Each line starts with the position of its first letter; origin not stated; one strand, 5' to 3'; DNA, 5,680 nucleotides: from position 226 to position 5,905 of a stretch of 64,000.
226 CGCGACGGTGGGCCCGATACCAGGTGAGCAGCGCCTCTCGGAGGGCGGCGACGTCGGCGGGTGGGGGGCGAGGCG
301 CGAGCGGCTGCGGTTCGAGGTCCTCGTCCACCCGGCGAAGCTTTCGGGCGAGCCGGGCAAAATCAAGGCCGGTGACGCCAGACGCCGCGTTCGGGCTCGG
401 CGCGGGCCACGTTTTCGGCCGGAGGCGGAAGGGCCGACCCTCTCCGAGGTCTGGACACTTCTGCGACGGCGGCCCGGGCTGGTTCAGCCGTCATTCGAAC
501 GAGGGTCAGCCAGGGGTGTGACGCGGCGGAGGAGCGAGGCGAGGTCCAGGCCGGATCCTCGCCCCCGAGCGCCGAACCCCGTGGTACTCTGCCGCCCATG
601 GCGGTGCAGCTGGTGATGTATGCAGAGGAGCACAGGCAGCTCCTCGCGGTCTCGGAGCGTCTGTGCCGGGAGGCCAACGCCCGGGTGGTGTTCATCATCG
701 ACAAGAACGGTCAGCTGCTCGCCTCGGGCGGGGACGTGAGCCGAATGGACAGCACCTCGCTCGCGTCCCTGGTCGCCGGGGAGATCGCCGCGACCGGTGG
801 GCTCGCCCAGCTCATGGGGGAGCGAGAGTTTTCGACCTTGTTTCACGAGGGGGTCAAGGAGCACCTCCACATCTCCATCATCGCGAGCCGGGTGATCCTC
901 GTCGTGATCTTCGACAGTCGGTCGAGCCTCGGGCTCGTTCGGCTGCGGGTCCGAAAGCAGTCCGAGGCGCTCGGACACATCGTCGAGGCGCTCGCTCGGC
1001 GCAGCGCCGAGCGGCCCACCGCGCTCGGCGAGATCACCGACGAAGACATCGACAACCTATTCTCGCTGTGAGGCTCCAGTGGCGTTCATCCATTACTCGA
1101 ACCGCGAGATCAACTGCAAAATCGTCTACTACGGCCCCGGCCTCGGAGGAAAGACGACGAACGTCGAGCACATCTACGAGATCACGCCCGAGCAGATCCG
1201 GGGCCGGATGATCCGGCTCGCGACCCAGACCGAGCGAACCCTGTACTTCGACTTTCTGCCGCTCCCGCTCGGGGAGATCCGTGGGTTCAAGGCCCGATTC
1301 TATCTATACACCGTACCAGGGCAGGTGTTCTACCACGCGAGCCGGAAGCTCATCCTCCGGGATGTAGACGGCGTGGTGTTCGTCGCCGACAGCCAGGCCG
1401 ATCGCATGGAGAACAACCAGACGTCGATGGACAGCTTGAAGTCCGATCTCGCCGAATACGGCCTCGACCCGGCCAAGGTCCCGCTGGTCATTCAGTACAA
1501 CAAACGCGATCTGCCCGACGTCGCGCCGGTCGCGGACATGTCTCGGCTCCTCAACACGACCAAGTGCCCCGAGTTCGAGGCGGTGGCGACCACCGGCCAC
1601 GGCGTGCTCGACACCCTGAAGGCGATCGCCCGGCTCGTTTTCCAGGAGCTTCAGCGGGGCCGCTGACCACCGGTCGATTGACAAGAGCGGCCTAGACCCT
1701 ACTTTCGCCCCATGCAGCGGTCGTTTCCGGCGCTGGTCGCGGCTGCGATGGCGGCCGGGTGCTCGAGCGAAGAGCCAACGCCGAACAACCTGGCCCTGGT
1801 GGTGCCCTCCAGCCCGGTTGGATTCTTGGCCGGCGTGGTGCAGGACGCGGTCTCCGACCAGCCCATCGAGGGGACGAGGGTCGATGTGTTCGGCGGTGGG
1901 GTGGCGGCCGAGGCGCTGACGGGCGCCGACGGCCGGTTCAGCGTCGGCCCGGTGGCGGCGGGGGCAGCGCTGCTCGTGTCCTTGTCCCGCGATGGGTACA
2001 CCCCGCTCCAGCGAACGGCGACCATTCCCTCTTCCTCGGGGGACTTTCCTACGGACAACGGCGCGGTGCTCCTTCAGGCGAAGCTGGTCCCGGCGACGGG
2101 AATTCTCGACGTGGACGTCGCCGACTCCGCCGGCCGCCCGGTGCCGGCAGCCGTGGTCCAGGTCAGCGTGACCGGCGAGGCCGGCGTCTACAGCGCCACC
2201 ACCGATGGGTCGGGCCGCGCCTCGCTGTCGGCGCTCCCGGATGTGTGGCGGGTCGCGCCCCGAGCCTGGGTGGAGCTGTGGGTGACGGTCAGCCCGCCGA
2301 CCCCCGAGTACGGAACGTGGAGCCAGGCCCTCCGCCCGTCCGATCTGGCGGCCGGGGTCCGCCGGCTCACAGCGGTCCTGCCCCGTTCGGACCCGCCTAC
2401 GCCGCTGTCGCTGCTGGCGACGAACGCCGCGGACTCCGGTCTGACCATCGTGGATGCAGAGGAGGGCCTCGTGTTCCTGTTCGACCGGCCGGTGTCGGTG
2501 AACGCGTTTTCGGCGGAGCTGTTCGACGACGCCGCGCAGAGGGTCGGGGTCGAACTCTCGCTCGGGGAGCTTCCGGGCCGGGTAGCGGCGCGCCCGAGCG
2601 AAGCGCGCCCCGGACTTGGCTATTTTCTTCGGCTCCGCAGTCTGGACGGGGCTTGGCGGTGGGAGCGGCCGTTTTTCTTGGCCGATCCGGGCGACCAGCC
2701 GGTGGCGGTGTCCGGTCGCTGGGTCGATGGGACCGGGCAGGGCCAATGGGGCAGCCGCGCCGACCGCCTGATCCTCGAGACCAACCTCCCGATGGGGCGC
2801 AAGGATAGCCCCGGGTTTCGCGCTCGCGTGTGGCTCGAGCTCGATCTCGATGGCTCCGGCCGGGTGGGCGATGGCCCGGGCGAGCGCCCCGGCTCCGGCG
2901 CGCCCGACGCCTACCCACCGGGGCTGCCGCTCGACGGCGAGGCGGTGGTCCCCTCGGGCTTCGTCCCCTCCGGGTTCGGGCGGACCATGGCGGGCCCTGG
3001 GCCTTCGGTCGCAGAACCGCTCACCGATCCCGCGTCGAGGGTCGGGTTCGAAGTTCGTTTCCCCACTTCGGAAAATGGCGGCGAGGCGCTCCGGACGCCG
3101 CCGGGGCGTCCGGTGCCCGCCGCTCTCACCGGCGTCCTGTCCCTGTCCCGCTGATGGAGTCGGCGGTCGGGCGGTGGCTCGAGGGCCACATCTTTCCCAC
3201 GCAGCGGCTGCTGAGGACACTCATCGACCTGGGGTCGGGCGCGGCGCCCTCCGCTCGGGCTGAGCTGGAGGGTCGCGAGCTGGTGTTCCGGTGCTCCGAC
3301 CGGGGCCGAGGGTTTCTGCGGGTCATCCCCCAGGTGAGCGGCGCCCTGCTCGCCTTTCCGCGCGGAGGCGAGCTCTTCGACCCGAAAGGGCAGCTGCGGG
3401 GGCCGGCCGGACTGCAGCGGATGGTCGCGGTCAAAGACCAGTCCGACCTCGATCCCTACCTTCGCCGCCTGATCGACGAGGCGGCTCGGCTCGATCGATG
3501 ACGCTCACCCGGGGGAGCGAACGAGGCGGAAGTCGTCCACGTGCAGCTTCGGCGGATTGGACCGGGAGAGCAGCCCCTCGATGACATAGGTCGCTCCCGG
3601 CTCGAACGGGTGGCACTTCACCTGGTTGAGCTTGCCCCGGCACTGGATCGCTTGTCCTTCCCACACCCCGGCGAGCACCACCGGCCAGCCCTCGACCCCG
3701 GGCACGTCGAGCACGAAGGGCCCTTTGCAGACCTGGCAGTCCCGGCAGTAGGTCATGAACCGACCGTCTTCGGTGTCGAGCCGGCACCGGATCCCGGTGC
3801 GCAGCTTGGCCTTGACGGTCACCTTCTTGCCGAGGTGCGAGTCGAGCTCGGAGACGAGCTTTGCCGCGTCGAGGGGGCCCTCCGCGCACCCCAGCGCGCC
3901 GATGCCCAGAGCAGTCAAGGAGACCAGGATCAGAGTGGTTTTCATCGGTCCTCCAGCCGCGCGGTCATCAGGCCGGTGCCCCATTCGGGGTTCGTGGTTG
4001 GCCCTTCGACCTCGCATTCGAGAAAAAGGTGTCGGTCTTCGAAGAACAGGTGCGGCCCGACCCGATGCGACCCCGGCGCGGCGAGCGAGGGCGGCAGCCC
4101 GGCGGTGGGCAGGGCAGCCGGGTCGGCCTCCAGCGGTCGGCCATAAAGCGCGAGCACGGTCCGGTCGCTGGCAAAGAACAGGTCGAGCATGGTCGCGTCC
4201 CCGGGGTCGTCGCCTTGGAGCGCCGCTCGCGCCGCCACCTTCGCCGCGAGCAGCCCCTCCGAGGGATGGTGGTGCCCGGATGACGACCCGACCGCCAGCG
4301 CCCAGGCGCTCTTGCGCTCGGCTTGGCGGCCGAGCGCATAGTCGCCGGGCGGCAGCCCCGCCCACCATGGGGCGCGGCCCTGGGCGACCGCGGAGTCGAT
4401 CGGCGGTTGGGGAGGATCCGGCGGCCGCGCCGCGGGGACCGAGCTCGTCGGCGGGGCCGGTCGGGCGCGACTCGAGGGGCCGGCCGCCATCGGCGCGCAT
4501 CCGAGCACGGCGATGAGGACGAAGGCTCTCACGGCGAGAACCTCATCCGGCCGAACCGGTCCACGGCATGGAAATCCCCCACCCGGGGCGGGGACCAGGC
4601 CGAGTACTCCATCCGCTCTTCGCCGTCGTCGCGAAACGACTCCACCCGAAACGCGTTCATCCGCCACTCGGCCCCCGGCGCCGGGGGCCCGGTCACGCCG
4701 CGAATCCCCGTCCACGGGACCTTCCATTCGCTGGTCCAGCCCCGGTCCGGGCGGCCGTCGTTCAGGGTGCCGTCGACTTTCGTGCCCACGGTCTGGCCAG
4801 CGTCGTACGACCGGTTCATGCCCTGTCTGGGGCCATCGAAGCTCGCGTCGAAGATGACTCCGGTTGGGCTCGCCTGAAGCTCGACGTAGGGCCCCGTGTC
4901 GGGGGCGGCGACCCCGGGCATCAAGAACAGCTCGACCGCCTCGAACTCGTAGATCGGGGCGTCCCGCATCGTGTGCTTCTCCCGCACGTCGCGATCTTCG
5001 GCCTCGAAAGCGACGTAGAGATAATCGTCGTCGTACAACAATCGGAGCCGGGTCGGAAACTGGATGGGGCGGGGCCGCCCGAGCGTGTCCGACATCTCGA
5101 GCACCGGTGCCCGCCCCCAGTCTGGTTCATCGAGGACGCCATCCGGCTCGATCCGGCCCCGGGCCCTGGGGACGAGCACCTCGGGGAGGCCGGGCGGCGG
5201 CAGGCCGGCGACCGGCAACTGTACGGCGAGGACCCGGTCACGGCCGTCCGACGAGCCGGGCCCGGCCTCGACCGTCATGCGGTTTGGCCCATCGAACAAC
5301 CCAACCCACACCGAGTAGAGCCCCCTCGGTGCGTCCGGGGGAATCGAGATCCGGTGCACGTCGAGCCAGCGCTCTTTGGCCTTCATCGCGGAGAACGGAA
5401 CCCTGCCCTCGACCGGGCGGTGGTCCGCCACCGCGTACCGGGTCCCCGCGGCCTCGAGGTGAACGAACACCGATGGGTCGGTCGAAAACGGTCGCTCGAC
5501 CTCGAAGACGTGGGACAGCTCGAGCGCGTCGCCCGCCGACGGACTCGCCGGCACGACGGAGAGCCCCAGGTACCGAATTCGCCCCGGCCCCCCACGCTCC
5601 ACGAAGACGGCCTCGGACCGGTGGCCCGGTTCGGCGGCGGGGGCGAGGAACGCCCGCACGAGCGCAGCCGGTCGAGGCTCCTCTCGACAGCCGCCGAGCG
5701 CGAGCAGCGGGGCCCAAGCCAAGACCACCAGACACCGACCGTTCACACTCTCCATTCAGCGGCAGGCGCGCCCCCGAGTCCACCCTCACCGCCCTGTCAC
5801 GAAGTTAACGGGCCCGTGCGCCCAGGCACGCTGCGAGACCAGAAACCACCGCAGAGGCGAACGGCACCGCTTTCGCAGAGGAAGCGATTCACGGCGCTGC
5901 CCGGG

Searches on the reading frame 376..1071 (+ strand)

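Call 50: search_protein_families(library=pfam, proteins=[window:376-1071:+], max_evalue=0.001)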
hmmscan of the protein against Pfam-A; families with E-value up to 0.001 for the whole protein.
window:376-1071:+ (231 aa): 1 family
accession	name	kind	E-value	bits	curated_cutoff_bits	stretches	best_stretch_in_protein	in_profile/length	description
PF03259.23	Robl_LC7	-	5.9e-13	48.8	23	1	92-179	5-91/91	Roadblock/LC7 domain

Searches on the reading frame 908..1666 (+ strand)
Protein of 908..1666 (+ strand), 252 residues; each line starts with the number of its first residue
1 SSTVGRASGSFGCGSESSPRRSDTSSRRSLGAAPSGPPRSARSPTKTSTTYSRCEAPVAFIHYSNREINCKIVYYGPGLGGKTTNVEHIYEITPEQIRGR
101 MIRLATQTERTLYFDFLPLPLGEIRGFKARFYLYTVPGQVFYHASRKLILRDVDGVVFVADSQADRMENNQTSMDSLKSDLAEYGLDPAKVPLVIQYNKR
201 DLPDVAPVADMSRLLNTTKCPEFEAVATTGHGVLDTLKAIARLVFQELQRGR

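Call 50: search_protein_families(library=pfam, proteins=[window:908-1666:+], max_evalue=0.001)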
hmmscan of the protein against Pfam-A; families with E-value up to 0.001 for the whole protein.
window:908-1666:+ (252 aa): 1 family
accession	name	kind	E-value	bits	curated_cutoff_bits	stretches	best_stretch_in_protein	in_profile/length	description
PF00025.27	Arf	-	3.7e-06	27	22.3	1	129-221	58-146/174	ADP-ribosylation factor family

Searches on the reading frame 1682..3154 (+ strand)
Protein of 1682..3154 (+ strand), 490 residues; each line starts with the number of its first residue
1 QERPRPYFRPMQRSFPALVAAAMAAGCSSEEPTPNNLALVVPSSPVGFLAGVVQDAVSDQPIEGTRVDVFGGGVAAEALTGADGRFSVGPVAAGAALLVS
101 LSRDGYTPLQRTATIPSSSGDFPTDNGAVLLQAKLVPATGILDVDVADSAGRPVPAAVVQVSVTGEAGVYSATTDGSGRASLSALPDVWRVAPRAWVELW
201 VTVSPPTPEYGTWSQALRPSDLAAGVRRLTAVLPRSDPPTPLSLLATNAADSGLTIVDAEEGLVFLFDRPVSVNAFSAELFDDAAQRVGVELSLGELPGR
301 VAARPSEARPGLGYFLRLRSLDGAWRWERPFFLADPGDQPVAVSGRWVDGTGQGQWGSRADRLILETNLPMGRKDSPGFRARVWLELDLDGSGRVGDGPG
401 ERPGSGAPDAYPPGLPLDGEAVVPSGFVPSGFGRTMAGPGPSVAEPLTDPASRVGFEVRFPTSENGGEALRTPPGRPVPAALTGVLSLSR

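Call 50: search_protein_families(library=pfam, proteins=[window:1682-3154:+], max_evalue=0.001)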
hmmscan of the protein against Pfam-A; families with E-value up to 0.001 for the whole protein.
window:1682-3154:+ (490 aa): 1 family
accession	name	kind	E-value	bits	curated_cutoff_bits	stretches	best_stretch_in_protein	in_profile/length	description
PF13620.12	CarboxypepD_reg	-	2.7e-14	53.7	32.3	2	50-115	3-69/82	Carboxypeptidase regulatory-like domain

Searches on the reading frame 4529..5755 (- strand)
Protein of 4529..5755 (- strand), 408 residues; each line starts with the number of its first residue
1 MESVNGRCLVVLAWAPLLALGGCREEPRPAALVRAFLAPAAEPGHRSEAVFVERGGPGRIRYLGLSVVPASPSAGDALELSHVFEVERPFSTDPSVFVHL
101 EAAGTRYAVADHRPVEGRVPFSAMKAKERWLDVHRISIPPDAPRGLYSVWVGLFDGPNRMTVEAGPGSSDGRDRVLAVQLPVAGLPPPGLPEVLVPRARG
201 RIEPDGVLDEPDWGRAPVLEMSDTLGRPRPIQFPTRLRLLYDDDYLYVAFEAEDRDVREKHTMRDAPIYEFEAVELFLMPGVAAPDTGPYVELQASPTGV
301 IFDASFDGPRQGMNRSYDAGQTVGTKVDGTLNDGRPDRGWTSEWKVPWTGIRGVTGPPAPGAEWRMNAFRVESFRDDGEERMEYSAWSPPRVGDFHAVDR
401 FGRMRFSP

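Call 50: search_protein_families(library=pfam, proteins=[window:4529-5755:-], max_evalue=0.001)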
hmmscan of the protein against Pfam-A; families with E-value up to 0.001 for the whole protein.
window:4529-5755:- (408 aa): 1 family
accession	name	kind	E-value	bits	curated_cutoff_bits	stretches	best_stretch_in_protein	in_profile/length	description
PF06452.16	CBM9_1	-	1.3e-08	35.4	23.4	1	205-405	2-181/185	Carbohydrate family 9 binding domain-like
